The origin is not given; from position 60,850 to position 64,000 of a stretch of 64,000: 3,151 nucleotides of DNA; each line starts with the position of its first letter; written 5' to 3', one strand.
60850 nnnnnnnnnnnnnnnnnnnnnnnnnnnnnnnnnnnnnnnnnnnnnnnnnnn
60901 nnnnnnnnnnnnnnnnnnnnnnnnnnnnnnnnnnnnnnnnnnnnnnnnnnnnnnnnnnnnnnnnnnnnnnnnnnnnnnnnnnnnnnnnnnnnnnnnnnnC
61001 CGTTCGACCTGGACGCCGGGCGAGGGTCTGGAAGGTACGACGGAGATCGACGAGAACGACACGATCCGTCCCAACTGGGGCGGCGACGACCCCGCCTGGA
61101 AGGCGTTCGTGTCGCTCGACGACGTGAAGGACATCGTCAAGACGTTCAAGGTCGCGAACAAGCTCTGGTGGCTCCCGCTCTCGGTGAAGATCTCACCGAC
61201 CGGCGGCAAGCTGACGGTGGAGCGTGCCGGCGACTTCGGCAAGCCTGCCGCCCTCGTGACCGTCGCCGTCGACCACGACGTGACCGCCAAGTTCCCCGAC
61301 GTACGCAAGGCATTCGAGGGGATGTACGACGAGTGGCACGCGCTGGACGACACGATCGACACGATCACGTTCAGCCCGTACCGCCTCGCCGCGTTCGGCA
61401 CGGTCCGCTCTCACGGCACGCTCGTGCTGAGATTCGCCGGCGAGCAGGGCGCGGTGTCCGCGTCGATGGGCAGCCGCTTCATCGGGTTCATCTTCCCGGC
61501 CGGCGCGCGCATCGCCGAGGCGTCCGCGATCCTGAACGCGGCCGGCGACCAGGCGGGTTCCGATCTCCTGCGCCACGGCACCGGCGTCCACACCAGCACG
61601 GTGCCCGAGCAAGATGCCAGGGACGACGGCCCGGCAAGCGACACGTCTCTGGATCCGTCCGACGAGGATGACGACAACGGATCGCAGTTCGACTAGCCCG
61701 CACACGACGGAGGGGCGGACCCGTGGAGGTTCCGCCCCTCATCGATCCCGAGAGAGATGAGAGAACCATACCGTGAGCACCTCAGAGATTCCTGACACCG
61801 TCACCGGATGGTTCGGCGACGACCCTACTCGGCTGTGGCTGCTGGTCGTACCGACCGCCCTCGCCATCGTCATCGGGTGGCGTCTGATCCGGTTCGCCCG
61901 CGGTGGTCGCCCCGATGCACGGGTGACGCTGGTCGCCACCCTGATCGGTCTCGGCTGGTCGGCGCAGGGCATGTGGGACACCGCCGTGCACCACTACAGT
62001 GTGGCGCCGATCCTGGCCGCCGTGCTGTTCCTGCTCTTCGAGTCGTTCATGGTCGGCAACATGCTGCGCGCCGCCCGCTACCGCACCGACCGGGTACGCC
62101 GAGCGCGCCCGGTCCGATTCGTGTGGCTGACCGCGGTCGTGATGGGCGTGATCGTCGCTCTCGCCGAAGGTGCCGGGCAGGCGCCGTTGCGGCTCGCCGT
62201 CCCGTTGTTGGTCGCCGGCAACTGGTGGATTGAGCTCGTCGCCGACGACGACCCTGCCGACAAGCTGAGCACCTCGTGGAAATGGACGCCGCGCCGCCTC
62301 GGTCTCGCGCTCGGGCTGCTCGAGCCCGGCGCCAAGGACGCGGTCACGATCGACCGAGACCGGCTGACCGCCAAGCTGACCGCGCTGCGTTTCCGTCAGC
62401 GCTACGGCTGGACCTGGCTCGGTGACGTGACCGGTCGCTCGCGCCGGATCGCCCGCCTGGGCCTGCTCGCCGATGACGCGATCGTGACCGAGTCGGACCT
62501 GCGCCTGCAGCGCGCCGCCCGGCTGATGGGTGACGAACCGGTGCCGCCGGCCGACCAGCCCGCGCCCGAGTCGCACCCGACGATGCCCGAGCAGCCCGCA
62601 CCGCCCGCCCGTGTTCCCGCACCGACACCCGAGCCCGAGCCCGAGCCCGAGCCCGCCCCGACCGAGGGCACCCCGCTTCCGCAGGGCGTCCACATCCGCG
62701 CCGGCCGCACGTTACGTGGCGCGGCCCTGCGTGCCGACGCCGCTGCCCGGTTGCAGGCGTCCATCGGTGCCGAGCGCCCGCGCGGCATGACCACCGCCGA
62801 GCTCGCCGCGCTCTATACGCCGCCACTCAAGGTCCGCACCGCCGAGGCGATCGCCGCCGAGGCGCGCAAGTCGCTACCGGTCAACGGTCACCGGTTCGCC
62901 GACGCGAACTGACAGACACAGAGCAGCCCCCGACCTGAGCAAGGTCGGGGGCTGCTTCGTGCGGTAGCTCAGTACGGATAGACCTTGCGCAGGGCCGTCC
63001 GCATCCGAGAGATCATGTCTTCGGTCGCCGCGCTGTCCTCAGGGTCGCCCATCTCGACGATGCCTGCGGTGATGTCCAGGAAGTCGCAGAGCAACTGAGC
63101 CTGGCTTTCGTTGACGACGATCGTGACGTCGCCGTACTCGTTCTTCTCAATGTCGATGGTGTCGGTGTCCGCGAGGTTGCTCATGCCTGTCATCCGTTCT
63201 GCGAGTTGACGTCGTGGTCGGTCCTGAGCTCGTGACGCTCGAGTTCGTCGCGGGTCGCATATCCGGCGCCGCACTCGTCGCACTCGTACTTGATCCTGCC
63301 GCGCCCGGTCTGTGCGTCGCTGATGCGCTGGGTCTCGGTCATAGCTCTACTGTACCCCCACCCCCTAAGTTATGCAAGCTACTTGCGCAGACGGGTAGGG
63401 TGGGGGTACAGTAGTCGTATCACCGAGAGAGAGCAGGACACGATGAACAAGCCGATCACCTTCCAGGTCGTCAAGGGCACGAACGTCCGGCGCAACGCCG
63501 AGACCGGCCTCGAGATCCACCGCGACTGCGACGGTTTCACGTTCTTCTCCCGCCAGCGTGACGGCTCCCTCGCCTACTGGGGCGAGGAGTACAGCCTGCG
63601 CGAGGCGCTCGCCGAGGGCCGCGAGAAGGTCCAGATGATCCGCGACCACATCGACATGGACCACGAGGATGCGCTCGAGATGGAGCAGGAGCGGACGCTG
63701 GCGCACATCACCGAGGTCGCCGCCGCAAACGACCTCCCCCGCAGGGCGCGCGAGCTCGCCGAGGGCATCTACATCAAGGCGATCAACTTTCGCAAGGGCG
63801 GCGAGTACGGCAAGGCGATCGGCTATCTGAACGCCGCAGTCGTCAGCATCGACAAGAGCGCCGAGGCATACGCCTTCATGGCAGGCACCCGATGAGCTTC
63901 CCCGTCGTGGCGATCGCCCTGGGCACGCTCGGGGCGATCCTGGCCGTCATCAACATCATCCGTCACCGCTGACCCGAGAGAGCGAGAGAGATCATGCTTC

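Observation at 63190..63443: Near mirror-symmetric divergent control region driving a leaderless 50-aa C2H2 zinc-finger gene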

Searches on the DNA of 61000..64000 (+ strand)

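Call 5: search_dna_similar(query=window:61000-64000:+, collection=phages, mode=near)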
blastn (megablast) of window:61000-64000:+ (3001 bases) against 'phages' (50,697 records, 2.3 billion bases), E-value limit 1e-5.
No match.

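Call 83: search_rna_families(source=window, start=62800, end=63600, threshold=evalue, max_evalue=1)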
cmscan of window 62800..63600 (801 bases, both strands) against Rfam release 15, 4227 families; matches with E-value up to 1: 6.
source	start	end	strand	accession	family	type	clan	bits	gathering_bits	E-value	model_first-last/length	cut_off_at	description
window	63329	63432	+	RF03983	MIR5284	Gene; miRNA;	-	24.1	93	0.02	1-111/111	no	MIR5284 microRNA precursor family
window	62906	62975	-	RF00858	mir-306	Gene; miRNA;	-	23.1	52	0.016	1-81/81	no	mir-306 microRNA precursor family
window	62909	62969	-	RF00784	mir-486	Gene; miRNA;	-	19.1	69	0.16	1-68/68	no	mir-486 microRNA precursor family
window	62917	62961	+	RF00784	mir-486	Gene; miRNA;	-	16.8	69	0.75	9-60/68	no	mir-486 microRNA precursor family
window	62920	62957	+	RF01702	Cyano-2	Gene; sRNA;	-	16.7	40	0.1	36-74/204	no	Cyano-2 RNA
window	62881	62956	+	RF01670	P17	Gene; sRNA;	-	15.5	45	0.21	1-282/282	no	Pseudomonas sRNA P17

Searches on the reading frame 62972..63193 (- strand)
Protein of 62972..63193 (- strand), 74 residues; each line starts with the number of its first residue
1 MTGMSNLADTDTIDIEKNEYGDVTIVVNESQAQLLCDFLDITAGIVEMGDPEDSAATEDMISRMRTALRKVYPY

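Call 10: search_protein_families(library=pfam, proteins=[window:62972-63193:-], max_evalue=1)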
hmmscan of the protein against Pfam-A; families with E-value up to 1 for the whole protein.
seq(74 aa): 2 families
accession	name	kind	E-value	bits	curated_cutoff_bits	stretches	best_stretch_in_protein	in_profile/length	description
PF09938.14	DUF2170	-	0.031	14.5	27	1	10-39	31-60/137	Uncharacterized protein conserved in bacteria (DUF2170)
PF12434.13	Malate_DH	-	0.16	12.3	21.5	1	48-70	1-23/32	Malate dehydrogenase enzyme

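Call 11: search_protein_families(library=phrogs, proteins=[window:62972-63193:-], max_evalue=1)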
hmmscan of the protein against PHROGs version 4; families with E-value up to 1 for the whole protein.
seq(74 aa): 0 families

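Call 99: search_protein_families(library=ncbifam, proteins=[window:62972-63184:-], max_evalue=0.1)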
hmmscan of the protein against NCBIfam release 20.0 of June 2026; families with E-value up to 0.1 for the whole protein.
seq(71 aa): 0 families

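Call 100: search_protein_families(library=padloc, proteins=[window:62972-63184:-], max_evalue=0.1)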
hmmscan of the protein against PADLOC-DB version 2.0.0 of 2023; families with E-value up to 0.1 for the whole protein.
seq(71 aa): 0 families

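Call 101: find_homologous_proteins(query=window:62972-63184:-, max_evalue=0.01)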
Query seq(71 aa) (71 aa): 1 proteins with E <= 0.01 among 1 candidates.
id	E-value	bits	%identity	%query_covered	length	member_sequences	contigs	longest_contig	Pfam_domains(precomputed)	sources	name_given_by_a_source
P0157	1.8e-38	146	100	100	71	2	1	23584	-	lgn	-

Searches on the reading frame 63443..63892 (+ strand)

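Call 10: search_protein_families(library=pfam, proteins=[window:63443-63892:+], max_evalue=1)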
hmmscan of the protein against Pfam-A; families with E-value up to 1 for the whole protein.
seq(150 aa): 0 families

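Call 11: search_protein_families(library=phrogs, proteins=[window:63443-63892:+], max_evalue=1)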
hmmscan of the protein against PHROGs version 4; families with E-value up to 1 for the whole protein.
seq(150 aa): 1 family
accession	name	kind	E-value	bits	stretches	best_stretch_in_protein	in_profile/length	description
phrog_29470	-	unknown function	0.039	15.3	1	61-148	14-106/128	-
